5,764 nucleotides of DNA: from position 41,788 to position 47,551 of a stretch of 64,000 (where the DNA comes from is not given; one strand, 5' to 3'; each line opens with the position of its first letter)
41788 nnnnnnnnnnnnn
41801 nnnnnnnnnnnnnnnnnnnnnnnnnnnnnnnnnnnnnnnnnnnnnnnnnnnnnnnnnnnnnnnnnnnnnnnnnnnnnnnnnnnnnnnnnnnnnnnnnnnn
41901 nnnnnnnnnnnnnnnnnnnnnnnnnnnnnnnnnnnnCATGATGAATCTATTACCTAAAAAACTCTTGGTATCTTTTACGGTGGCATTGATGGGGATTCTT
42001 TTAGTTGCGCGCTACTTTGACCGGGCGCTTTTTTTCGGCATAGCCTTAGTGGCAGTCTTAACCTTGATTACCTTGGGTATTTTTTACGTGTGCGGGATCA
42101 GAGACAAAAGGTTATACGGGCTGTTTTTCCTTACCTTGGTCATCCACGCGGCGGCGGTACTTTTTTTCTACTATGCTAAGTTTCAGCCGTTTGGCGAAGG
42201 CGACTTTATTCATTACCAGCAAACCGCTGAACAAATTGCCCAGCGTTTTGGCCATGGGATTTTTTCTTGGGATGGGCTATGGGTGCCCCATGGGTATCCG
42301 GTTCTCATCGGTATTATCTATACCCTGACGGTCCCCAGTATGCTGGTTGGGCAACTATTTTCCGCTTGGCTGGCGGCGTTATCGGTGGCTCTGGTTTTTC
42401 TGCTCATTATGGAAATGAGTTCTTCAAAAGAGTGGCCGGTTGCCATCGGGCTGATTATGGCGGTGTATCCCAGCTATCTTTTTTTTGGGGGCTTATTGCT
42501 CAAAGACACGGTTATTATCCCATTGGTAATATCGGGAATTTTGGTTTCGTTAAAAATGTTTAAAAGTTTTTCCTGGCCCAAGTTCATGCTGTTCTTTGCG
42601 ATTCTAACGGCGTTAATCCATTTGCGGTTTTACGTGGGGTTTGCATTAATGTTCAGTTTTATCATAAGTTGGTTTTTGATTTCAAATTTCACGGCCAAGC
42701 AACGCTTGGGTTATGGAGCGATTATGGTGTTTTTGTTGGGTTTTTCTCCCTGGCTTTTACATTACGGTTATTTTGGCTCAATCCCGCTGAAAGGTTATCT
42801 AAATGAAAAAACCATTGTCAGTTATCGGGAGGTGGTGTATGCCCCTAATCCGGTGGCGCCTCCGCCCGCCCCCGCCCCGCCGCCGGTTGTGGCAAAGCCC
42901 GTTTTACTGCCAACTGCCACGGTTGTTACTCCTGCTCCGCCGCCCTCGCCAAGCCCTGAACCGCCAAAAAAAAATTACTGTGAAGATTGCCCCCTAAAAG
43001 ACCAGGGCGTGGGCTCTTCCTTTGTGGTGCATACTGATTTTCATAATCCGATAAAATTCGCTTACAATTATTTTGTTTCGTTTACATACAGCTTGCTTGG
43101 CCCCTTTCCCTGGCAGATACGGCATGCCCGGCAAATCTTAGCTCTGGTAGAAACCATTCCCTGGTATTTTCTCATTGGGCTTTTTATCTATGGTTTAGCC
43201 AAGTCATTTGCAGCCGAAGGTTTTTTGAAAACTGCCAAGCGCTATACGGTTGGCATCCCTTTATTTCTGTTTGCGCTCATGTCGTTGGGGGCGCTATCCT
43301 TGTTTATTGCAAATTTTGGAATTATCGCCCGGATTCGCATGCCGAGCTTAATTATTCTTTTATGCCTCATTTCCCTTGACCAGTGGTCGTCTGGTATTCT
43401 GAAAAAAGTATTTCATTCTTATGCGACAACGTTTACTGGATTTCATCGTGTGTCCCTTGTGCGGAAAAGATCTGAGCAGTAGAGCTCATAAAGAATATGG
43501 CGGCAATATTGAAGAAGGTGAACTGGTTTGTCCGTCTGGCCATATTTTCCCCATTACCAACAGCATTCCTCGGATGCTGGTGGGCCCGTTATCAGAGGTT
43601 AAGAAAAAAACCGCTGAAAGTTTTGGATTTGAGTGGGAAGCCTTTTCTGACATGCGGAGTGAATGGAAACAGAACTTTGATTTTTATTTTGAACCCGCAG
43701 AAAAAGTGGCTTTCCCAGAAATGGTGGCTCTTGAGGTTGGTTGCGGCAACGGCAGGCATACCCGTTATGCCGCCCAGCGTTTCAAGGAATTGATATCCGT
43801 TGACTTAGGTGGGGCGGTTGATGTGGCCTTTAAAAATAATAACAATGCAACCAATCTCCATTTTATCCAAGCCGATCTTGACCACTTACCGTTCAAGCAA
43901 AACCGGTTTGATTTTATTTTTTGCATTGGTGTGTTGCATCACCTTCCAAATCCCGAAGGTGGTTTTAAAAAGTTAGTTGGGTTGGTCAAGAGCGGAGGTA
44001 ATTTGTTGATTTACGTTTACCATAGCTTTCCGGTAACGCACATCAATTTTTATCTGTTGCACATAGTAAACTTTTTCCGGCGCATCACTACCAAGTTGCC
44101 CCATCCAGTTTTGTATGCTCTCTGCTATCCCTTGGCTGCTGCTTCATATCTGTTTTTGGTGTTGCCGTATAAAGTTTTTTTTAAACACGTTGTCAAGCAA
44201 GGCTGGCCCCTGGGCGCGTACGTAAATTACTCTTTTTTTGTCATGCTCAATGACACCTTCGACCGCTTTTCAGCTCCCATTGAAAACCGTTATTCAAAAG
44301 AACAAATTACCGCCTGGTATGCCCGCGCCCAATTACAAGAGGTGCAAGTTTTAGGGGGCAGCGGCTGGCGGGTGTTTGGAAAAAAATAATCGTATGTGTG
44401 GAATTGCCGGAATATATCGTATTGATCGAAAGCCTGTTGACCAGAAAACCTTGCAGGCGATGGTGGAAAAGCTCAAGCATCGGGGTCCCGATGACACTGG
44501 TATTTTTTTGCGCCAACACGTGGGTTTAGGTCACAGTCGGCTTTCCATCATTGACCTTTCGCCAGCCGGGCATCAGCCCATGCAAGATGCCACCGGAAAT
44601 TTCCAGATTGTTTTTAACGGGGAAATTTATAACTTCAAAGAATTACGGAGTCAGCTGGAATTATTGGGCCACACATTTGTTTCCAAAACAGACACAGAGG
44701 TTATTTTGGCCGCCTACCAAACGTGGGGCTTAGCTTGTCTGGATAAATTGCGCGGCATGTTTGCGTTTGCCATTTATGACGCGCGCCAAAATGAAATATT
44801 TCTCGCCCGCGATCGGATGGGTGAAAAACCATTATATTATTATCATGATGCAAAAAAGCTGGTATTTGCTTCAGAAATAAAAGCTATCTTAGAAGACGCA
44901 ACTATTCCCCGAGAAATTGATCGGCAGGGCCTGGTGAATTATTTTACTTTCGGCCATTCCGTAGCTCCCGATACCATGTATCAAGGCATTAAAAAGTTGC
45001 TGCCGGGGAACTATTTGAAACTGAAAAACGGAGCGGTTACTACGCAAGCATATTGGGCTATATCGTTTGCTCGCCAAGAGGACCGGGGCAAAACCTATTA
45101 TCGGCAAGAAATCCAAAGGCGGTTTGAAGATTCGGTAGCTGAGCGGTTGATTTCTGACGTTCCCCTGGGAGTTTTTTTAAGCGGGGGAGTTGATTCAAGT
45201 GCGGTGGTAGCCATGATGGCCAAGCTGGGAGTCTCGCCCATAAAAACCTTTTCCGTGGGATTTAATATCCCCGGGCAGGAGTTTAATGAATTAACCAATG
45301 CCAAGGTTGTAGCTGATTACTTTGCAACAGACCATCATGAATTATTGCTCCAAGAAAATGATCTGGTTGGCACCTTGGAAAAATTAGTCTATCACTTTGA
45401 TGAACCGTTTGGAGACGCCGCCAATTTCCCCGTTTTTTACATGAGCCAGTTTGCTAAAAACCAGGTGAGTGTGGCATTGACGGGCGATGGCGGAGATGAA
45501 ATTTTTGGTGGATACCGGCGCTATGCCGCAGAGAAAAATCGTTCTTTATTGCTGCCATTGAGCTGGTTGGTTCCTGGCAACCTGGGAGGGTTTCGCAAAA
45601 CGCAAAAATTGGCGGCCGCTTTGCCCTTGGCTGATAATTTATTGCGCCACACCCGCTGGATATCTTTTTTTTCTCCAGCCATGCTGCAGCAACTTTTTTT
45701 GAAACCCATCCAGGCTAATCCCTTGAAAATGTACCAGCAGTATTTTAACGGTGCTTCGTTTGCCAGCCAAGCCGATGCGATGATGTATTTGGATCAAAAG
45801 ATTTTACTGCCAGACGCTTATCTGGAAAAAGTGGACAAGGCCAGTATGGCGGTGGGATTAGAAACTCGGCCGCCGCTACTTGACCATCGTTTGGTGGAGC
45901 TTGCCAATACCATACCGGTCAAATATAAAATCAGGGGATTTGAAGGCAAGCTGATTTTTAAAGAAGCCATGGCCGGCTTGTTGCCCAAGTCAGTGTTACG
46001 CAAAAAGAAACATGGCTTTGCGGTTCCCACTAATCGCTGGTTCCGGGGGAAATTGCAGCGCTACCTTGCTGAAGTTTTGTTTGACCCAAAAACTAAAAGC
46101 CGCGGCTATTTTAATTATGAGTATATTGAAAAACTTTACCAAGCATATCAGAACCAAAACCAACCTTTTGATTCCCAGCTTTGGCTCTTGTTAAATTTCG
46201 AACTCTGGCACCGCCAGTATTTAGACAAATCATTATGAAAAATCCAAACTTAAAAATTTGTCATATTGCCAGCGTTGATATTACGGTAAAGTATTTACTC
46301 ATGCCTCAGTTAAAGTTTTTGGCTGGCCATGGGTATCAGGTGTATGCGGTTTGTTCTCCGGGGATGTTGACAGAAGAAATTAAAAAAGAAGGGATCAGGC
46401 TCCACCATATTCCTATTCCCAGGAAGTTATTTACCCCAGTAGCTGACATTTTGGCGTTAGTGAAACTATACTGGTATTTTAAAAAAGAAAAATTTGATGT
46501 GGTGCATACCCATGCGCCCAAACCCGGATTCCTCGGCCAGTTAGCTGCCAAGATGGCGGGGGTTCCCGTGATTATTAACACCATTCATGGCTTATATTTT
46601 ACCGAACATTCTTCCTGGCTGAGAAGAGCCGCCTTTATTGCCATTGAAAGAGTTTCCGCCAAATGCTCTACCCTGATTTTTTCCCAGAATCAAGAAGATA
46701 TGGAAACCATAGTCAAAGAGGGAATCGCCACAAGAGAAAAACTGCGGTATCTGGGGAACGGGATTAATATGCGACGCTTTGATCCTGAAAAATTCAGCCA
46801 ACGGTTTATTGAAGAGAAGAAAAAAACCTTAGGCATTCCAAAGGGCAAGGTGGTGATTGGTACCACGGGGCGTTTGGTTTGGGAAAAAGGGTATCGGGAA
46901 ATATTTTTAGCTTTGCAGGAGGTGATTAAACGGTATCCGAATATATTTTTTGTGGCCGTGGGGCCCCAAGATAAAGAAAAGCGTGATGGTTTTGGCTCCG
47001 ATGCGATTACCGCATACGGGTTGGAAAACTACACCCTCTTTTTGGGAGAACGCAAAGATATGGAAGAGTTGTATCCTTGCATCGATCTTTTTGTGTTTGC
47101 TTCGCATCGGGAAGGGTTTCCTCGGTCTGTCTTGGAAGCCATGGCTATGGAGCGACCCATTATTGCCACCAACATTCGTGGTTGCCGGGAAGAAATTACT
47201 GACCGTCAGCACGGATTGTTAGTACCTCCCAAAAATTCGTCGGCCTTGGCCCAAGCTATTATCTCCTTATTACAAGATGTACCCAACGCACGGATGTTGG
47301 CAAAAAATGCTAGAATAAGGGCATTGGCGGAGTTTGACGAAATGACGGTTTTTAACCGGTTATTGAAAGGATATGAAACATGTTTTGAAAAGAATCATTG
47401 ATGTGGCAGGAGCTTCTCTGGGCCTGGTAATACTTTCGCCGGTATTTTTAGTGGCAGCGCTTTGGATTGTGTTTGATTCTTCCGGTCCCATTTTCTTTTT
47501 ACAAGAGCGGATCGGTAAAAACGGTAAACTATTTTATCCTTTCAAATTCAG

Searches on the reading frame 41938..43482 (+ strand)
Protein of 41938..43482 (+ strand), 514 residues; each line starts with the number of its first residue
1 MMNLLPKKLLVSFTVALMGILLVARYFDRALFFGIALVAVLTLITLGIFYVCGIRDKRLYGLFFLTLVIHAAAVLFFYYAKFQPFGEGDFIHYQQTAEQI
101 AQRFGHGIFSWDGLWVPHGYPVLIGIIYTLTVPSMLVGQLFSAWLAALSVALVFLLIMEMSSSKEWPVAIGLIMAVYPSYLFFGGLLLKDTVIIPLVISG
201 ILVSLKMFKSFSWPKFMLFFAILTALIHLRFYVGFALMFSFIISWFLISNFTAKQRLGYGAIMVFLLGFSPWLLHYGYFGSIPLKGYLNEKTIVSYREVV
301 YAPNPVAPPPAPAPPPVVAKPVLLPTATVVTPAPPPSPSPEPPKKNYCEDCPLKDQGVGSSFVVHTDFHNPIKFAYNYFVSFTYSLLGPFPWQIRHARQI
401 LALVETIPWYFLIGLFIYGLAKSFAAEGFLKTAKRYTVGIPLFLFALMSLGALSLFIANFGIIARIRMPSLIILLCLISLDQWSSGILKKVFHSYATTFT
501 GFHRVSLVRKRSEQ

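Call 10: search_protein_families(library=pfam, proteins=[window:41938-43482:+], max_evalue=0.001)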
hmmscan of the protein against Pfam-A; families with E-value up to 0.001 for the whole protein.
window:41938-43482:+ (514 aa): 0 families

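Call 61: search_protein_families(library=pfam, proteins=[window:41938-43482:+], max_evalue=5)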
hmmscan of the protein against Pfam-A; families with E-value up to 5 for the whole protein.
window:41938-43482:+ (514 aa): 2 families
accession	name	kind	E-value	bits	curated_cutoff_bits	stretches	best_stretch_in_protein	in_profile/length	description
PF13231.12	PMT_2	-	0.0074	17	26.1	1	119-274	5-159/160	Dolichyl-phosphate-mannose-protein mannosyltransferase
PF17438.7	DUF5417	-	0.016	15.9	23.9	1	345-376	54-85/91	Family of unknown function (DUF5417)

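Call 83: search_protein_families(library=ncbifam, proteins=[window:41938-43482:+], max_evalue=0.00001)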
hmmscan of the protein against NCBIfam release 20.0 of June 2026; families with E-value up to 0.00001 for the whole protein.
window:41938-43482:+ (514 aa): 0 families

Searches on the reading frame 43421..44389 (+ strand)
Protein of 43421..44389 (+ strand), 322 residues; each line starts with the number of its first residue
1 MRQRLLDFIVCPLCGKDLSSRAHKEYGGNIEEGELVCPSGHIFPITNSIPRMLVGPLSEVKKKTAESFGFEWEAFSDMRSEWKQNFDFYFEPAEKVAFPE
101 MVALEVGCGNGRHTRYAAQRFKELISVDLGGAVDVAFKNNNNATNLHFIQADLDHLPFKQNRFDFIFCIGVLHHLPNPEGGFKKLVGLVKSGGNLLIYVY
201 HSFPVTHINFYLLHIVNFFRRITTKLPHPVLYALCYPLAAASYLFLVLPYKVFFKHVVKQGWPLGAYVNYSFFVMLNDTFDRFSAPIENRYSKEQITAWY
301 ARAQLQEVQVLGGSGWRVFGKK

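Call 10: search_protein_families(library=pfam, proteins=[window:43421-44389:+], max_evalue=0.001)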
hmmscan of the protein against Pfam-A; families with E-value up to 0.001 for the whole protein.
window:43421-44389:+ (322 aa): 8 families
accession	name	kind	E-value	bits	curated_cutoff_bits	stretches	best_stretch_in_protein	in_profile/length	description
PF08241.18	Methyltransf_11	-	4.3e-21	75.8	21.2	1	104-197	1-95/95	Methyltransferase domain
PF13649.12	Methyltransf_25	-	1.1e-17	64.9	27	1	104-193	2-97/97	Methyltransferase domain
PF13489.12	Methyltransf_23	-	3.8e-14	53.2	27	1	77-200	4-119/164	Methyltransferase domain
PF13847.12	Methyltransf_31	-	6.1e-14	52.4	27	1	100-197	4-109/145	Methyltransferase domain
PF08242.18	Methyltransf_12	-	6.7e-14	52.8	30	1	104-195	1-98/98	Methyltransferase domain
PF03966.22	Trm112p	-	3.9e-09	36.7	22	1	3-47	2-39/40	Trm112p-like protein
PF08003.17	Methyltransf_9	-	2.3e-05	23.9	23.8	1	81-197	97-217/315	Protein of unknown function (DUF1698)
PF05401.17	NodS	-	0.00081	19.7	24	0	103-195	47-142/201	Nodulation protein S (NodS)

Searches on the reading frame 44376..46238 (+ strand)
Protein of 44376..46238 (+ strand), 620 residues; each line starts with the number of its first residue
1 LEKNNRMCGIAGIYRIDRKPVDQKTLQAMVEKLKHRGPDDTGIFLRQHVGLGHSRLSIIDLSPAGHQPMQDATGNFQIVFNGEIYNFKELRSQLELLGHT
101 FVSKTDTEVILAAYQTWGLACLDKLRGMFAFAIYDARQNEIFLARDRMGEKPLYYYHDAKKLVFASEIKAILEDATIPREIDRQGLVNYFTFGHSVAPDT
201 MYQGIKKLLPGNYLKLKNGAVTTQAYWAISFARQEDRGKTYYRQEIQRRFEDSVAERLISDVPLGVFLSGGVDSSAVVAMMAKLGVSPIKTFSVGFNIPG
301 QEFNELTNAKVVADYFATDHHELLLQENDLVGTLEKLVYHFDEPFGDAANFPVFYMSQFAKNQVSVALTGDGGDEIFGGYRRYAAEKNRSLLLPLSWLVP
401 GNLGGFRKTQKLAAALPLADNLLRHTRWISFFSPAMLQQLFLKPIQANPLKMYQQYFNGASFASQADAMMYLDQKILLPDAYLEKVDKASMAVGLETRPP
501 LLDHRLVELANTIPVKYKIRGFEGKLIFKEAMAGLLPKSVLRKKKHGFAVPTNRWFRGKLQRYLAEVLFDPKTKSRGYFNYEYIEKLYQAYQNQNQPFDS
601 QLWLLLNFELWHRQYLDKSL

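Call 10: search_protein_families(library=pfam, proteins=[window:44376-46238:+], max_evalue=0.001)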
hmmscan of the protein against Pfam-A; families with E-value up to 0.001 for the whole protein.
window:44376-46238:+ (620 aa): 4 families
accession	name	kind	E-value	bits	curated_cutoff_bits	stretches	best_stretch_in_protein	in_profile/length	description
PF00733.27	Asn_synthase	-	2.4e-100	337.1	21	1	246-613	2-354/354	Asparagine synthase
PF13537.11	GATase_7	-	2.4e-48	163.6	25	1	53-172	1-122/123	Glutamine amidotransferase domain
PF13522.11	GATase_6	-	6.1e-48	162.6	27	1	38-167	1-130/130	Glutamine amidotransferase domain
PF12481.13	DUF3700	-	2.3e-07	31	27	1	72-171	73-175/228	Aluminium induced protein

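Call 83: search_protein_families(library=ncbifam, proteins=[window:44376-46238:+], max_evalue=0.00001)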
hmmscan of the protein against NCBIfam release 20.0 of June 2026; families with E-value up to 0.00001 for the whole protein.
window:44376-46238:+ (620 aa): 9 families
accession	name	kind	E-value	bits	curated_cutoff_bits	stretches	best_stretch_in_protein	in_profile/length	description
TIGR03108.1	eps_aminotran_1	hypoth_equivalog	3.6e-171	571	816.9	1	7-611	1-624/628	XrtA/PEP-CTERM system amidotransferase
TIGR01536.1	asn_synth_AEB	equivalog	1e-150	503.2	267.1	1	8-548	1-517/517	asparagine synthase (glutamine-hydrolyzing)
TIGR03104.1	trio_amidotrans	equivalog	2.5e-148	494.9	570.1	2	7-384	1-384/589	N-acetylglutaminylglutamine amidotransferase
NF006949.0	PRK09431.1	equivalog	3.5e-97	326.2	499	3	7-174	1-168/554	asparagine synthase B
NF033535.1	lass_lactam_cya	exception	6.2e-94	315.8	525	2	7-377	1-376/668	lasso peptide isopeptide bond-forming cyclase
NF033561.1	macrolact_Ik_Al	subfamily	2.1e-21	76.1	300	1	130-378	82-332/561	albusnodin/ikarugamycin family macrolactam cyclase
NF001484.0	PRK00331.1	subfamily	1.7e-15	56.5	381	1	12-175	33-202/601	isomerizing glutamine--fructose-6-phosphate transaminase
TIGR01135.1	glmS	equivalog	2e-14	53.1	418.05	1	45-175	62-201/607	glutamine--fructose-6-phosphate transaminase (isomerizing)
TIGR01134.1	purF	equivalog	2.6e-12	46.9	350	1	45-181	62-209/432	amidophosphoribosyltransferase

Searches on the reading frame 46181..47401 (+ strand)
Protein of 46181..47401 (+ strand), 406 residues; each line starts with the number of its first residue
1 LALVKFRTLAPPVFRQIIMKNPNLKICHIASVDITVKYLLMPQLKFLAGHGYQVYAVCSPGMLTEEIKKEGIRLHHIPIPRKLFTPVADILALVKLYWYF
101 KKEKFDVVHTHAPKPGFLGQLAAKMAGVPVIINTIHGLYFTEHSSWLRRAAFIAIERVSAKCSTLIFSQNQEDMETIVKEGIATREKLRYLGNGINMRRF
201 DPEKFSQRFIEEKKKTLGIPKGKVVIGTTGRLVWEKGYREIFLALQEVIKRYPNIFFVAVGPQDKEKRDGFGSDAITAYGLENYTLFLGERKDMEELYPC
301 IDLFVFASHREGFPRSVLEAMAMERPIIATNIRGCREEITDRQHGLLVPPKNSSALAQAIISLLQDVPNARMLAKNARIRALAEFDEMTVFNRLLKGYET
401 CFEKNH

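Call 10: search_protein_families(library=pfam, proteins=[window:46181-47401:+], max_evalue=0.001)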
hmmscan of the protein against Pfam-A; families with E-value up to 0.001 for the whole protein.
window:46181-47401:+ (406 aa): 6 families
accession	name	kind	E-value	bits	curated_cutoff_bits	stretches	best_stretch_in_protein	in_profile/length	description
PF00534.26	Glycos_transf_1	-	7.7e-36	123.7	26.4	1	210-378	2-170/172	Glycosyl transferases group 1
PF13692.12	Glyco_trans_1_4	-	1.3e-31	110.2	27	1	225-366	3-142/142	Glycosyl transferases group 1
PF13477.12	Glyco_trans_4_2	-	9.4e-19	68.4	23.4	1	25-170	1-139/139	Glycosyl transferase 4-like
PF13579.12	Glyco_trans_4_4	-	2.6e-18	67.3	29.7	1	47-194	14-158/158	Glycosyl transferase 4-like domain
PF13439.12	Glyco_transf_4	-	6.2e-16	59.3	28.5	1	45-198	13-169/170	Glycosyltransferase Family 4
PF20706.3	GT4-conflict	-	0.00021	20.8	26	1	285-378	266-369/385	Family 4 Glycosyltransferase in conflict systems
